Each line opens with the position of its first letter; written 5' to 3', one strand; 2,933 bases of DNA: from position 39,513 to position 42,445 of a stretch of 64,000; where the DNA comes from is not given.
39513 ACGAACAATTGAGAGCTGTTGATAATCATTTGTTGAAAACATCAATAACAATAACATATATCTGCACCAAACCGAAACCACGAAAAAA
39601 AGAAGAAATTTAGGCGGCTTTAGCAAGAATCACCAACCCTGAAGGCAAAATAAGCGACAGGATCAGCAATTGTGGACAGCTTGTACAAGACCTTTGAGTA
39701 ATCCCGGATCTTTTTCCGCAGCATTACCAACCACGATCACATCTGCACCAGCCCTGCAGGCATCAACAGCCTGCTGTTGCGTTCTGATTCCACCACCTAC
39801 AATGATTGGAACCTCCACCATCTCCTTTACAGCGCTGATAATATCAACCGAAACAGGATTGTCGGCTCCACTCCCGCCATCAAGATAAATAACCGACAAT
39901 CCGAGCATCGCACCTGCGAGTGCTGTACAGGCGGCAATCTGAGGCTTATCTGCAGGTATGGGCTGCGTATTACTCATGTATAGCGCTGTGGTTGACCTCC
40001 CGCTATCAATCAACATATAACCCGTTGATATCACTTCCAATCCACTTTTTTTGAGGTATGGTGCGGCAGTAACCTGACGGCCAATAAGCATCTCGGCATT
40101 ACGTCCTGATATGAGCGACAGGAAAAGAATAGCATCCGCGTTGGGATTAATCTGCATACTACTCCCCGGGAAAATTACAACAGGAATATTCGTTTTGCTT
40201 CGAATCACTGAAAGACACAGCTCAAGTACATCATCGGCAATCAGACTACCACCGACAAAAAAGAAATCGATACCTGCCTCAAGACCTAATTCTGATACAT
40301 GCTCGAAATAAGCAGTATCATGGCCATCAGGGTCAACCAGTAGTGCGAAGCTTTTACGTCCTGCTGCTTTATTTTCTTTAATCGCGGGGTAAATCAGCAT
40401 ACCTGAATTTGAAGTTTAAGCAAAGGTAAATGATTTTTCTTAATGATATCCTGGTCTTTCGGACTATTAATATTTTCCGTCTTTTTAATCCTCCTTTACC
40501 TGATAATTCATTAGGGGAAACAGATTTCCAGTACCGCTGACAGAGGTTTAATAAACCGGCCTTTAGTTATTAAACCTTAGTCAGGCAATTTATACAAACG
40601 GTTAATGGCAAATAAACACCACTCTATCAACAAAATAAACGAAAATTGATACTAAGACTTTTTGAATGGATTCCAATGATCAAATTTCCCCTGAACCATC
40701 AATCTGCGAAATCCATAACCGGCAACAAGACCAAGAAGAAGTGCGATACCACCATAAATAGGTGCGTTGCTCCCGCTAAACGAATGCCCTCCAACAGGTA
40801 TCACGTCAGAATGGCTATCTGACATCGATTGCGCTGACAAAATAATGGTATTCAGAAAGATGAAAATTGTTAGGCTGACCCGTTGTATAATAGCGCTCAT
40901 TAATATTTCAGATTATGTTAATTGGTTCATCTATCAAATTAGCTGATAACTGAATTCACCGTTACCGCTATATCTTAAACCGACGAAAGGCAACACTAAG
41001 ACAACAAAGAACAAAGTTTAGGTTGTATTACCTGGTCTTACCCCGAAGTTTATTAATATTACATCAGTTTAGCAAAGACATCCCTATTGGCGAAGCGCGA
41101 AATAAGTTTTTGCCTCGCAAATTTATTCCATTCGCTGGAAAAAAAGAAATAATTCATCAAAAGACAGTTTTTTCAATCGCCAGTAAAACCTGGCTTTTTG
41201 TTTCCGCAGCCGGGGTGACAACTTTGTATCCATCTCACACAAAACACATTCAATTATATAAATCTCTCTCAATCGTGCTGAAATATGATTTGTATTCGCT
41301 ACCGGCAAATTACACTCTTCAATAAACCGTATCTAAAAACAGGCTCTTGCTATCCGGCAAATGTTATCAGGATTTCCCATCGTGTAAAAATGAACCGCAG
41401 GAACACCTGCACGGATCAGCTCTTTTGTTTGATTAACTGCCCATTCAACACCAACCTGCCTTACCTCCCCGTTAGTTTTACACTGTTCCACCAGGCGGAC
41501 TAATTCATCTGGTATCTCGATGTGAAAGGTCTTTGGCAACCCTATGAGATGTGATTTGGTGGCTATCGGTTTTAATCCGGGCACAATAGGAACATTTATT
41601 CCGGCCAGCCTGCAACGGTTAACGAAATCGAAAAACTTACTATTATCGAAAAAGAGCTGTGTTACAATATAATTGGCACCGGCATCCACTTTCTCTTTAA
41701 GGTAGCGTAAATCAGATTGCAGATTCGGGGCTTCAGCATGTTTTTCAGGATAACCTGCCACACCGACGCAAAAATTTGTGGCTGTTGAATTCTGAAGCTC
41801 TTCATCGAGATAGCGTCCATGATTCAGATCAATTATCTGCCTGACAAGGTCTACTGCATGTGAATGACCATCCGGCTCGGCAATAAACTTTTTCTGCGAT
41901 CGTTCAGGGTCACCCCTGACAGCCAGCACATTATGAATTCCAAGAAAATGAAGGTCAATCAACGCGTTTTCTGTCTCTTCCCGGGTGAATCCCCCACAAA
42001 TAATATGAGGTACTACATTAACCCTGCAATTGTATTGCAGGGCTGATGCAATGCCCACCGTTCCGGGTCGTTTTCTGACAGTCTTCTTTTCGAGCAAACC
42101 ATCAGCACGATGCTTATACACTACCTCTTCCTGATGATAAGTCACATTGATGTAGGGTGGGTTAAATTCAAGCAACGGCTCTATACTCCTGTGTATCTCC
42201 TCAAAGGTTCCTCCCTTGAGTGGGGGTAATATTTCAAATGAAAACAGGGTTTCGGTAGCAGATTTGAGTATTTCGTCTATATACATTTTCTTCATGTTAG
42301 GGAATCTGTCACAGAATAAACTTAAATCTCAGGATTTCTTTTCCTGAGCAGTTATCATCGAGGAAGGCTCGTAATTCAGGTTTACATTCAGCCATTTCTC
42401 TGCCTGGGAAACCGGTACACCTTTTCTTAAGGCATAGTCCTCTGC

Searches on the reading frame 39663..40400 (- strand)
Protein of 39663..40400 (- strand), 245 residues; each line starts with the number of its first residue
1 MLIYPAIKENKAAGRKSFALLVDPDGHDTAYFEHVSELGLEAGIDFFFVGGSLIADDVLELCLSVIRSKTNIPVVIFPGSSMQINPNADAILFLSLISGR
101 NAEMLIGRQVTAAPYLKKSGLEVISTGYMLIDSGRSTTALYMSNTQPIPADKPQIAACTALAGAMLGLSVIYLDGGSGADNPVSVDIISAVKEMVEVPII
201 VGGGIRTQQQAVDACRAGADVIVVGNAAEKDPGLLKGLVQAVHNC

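Call 13: search_protein_families(library=pfam, proteins=[window:39663-40400:-], max_evalue=0.001)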
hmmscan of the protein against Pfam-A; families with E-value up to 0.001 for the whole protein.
window:39663-40400:- (245 aa): 5 families
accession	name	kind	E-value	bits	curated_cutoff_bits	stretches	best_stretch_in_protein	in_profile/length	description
PF01884.23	PcrB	-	5e-34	118.2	23.9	1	18-232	8-215/226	PcrB family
PF00977.27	His_biosynth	-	7.4e-11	42.4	23.6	1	170-243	48-120/228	Histidine biosynthesis protein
PF01207.24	Dus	-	9.7e-07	28.6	20.4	1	182-242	170-230/311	Dihydrouridine synthase (Dus)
PF01180.27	DHO_dh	-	3.7e-06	26.8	27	1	181-230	223-275/291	Dihydroorotate dehydrogenase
PF00290.26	Trp_syntA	-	0.00028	20.4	27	1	185-227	187-228/259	Tryptophan synthase alpha chain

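Call 16: find_encoding_contigs(protein=window:39663-40400:-, flank=10000, max_places=10)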
Protein window:39663-40400:- (245 aa): 1 contig read that carries it; 1 place shown.
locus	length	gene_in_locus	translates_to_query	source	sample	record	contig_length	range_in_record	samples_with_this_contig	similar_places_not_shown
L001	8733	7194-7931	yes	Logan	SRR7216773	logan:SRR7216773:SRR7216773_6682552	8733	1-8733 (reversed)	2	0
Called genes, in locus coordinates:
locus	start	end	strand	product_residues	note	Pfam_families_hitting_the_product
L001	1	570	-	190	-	?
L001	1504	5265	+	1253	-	PF02574:S-methyl_trans, PF00809:Pterin_bind, PF02607:B12-binding_2, PF02310:B12-binding, PF02965:Met_synt_B12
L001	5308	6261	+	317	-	PF02219:MTHFR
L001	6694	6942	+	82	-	-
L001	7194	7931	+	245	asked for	PF01884:PcrB, PF00977:His_biosynth, PF01180:DHO_dh (weak), PF01207:Dus (weak)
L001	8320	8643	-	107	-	-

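Call 24: find_homologous_proteins(query=window:39663-40400:-, max_evalue=1e-40)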
Query window:39663-40400:- (245 aa): 7986 proteins with E <= 1e-40 among 8000 candidates; the best 120 are listed.
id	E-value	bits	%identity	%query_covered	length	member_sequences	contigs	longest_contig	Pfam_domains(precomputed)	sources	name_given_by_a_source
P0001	6.3e-150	515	98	100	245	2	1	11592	PF01180.28,PF00977.28,PF01884.24,PF01207.24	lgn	-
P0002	1.0e-136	472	89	100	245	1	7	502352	PF01180.28,PF00977.28,PF01884.24,PF01207.24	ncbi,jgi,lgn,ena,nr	ncbi:MAG TPA: geranylgeranylglyceryl/heptaprenylglyceryl phosphate synthase [Bacteroidales bacterium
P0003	4.9e-119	414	78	100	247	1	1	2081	PF05690.21,PF01180.28,PF00977.28,PF01884.24,PF01207.24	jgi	-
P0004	5.1e-118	411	77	99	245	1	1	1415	PF05690.21,PF04131.21,PF00977.28,PF01884.24,PF01207.24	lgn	-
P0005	4.7e-117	407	77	100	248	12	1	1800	PF00290.27,PF00977.28,PF01884.24,PF01207.24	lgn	-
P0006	3.9e-116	404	77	99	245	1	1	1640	PF05690.21,PF04131.21,PF00977.28,PF01884.24,PF01207.24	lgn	-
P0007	4.8e-116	404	76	99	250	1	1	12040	PF00977.28,PF01884.24,PF01207.24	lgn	-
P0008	1.7e-113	396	75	99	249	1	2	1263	PF05690.21,PF04131.21,PF00977.28,PF01884.24,PF01207.24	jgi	-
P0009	3.7e-100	352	65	100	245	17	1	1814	PF01180.28,PF00977.28,PF01884.24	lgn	-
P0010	6.7e-100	351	64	100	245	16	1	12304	PF01180.28,PF00977.28,PF01884.24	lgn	-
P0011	1.5e-90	321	60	100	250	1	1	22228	PF01180.28,PF00977.28,PF01884.24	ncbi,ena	-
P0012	3.9e-90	319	60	100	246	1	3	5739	PF01180.28,PF00977.28,PF01884.24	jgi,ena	-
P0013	6.1e-90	319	58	100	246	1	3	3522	PF00977.28,PF01884.24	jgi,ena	-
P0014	7.3e-90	319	61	99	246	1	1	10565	PF04131.21,PF01180.28,PF00977.28,PF01884.24,PF01207.24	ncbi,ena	-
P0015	9.0e-90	318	58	100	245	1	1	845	PF01180.28,PF00977.28,PF01884.24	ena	-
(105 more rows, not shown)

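Call 25: find_encoding_contigs(protein=P0002, flank=10000, max_places=6)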
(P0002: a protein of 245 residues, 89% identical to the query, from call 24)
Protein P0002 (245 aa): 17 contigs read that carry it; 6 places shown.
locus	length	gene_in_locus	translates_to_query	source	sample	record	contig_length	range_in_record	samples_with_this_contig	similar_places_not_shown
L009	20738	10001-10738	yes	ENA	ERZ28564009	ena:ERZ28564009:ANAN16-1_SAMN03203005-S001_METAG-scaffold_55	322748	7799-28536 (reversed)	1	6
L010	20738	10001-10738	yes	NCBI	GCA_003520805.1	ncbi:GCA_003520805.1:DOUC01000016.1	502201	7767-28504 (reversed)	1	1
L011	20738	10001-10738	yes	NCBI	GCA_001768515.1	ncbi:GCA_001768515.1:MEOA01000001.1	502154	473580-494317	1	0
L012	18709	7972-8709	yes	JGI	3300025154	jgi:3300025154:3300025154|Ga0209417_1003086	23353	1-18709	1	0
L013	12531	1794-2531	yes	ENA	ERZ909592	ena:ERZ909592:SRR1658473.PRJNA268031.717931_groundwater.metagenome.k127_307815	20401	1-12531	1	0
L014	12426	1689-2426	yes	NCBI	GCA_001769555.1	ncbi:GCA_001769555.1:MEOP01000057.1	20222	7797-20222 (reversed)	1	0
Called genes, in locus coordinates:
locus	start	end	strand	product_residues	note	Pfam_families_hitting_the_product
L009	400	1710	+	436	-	PF19408:PKD_6, PF18962:Por_Secre_tail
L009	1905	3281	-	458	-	PF01212:Beta_elim_lyase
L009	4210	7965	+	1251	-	PF02574:S-methyl_trans, PF00809:Pterin_bind, PF02607:B12-binding_2, PF02310:B12-binding, PF02965:Met_synt_B12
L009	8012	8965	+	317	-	PF02219:MTHFR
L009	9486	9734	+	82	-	-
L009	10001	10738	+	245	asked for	PF01884:PcrB, PF00977:His_biosynth, PF01180:DHO_dh (weak), PF01207:Dus (weak)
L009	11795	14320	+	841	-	-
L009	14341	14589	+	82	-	-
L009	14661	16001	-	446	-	PF02518:HATPase_c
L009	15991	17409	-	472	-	PF00072:Response_reg, PF00158:Sigma54_activat, PF14532:Sigma54_activ_2, PF07728:AAA_5 (weak), PF25601:AAA_lid_14, PF02954:HTH_8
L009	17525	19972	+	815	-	PF12704:MacB_PCD, PF02687:FtsX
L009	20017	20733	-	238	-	-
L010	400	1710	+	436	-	PF19408:PKD_6, PF18962:Por_Secre_tail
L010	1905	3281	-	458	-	PF01212:Beta_elim_lyase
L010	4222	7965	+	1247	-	PF02574:S-methyl_trans, PF00809:Pterin_bind, PF02607:B12-binding_2, PF02310:B12-binding, PF02965:Met_synt_B12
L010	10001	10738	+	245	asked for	PF01884:PcrB, PF00977:His_biosynth, PF01180:DHO_dh (weak), PF01207:Dus (weak)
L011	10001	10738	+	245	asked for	PF01884:PcrB, PF00977:His_biosynth, PF01180:DHO_dh (weak), PF01207:Dus (weak)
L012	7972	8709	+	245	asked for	PF01884:PcrB, PF00977:His_biosynth, PF01180:DHO_dh (weak), PF01207:Dus (weak)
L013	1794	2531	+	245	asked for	PF01884:PcrB, PF00977:His_biosynth, PF01180:DHO_dh (weak), PF01207:Dus (weak)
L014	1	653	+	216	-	PF02219:MTHFR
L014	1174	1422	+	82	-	-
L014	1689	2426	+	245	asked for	PF01884:PcrB, PF00977:His_biosynth, PF01180:DHO_dh (weak), PF01207:Dus (weak)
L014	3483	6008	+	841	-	-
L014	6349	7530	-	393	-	PF02518:HATPase_c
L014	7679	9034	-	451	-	PF00072:Response_reg, PF00158:Sigma54_activat, PF14532:Sigma54_activ_2, PF07728:AAA_5 (weak), PF25601:AAA_lid_14, PF02954:HTH_8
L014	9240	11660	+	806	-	PF12704:MacB_PCD, PF02687:FtsX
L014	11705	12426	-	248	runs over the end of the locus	-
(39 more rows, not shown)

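Call 26: find_encoding_contigs(protein=P0001, flank=10000, max_places=4)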
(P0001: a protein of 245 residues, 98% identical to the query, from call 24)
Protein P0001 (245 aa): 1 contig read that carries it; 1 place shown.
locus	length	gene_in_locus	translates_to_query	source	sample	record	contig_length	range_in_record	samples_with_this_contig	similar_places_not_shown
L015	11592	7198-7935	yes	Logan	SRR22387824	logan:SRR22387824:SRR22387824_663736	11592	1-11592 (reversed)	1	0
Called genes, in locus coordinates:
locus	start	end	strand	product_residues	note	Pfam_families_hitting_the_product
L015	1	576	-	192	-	?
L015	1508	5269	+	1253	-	PF02574:S-methyl_trans, PF00809:Pterin_bind, PF02607:B12-binding_2, PF02310:B12-binding, PF02965:Met_synt_B12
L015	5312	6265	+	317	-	PF02219:MTHFR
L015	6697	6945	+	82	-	-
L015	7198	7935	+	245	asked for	PF01884:PcrB, PF00977:His_biosynth, PF01180:DHO_dh (weak), PF01207:Dus (weak)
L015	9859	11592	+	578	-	?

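Call 27: find_encoding_contigs(protein=P0007, flank=10000, max_places=4)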
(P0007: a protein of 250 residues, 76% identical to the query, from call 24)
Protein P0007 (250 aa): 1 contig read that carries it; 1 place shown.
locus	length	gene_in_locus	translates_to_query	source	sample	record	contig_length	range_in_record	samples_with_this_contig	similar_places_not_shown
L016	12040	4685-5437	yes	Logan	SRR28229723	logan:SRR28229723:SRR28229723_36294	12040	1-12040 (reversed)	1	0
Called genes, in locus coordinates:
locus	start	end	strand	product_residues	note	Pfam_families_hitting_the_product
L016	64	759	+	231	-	PF02254:TrkA_N, PF03807:F420_oxidored (weak), PF02080:TrkA_C (faint)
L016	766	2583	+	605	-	PF02386:TrkH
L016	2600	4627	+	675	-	PF21152:YgjK_N, PF22422:MGH1-like_GH, PF03200:Glyco_hydro_63 (faint), PF01204:Trehalase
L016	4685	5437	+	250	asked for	PF01884:PcrB, PF00977:His_biosynth, PF01207:Dus (weak)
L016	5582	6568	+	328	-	PF01073:3Beta_HSD, PF01370:Epimerase, PF02719:Polysacc_synt_2 (weak), PF04321:RmlD_sub_bind (weak), PF05368:NmrA (weak), PF07993:NAD_binding_4, PF13460:NAD_binding_10, PF16363:GDP_Man_Dehyd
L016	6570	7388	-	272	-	PF13739:PdaC (weak), PF11738:DUF3298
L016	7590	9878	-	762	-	PF00801:PKD (weak), PF18911:PKD_4 (weak), PF19408:PKD_6, PF18962:Por_Secre_tail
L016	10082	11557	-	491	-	PF00801:PKD (weak), PF18911:PKD_4, PF18962:Por_Secre_tail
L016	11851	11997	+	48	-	-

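Call 28: find_encoding_contigs(protein=P0010, flank=10000, max_places=4)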
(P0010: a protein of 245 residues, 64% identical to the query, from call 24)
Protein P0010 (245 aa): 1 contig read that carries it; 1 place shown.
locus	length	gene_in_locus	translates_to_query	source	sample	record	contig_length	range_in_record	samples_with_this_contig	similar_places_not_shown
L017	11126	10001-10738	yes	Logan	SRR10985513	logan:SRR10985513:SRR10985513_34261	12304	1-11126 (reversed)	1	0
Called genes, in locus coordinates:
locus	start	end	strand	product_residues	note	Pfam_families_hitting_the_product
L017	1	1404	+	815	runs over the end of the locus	PF12704:MacB_PCD, PF02687:FtsX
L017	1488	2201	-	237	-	PF18916:Lycopene_cyc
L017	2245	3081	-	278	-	PF00494:SQS_PSY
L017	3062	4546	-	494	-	PF01266:DAO (faint), PF01593:Amino_oxidase, PF07992:Pyr_redox_2 (faint), PF13450:NAD_binding_8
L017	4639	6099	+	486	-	PF01266:DAO (weak), PF01593:Amino_oxidase, PF13450:NAD_binding_8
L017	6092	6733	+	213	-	PF04240:Caroten_synth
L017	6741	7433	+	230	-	PF00487:FA_desaturase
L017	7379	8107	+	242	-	PF01553:Acyltransferase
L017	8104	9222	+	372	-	PF13506:Glyco_transf_21 (weak), PF00535:Glycos_transf_2, PF13641:Glyco_tranf_2_3 (weak)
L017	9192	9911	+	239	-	-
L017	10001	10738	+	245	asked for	PF01884:PcrB, PF00977:His_biosynth, PF01180:DHO_dh (weak)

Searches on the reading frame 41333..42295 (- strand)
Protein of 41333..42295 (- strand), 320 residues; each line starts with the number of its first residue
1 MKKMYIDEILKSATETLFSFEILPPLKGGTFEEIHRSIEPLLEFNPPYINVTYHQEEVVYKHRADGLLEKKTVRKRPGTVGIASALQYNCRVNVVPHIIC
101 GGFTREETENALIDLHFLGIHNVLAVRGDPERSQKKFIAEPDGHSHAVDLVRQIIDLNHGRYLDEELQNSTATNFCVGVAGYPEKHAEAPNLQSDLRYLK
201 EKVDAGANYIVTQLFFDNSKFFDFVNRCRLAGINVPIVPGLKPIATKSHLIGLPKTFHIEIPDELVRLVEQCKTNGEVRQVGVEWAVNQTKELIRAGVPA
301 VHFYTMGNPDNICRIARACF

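Call 13: search_protein_families(library=pfam, proteins=[window:41333-42295:-], max_evalue=0.001)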
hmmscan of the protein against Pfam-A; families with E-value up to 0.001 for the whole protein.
window:41333-42295:- (320 aa): 1 family
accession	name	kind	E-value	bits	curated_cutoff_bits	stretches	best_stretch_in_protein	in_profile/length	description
PF02219.23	MTHFR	-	1.2e-67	228.7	24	1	10-316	6-283/287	Methylenetetrahydrofolate reductase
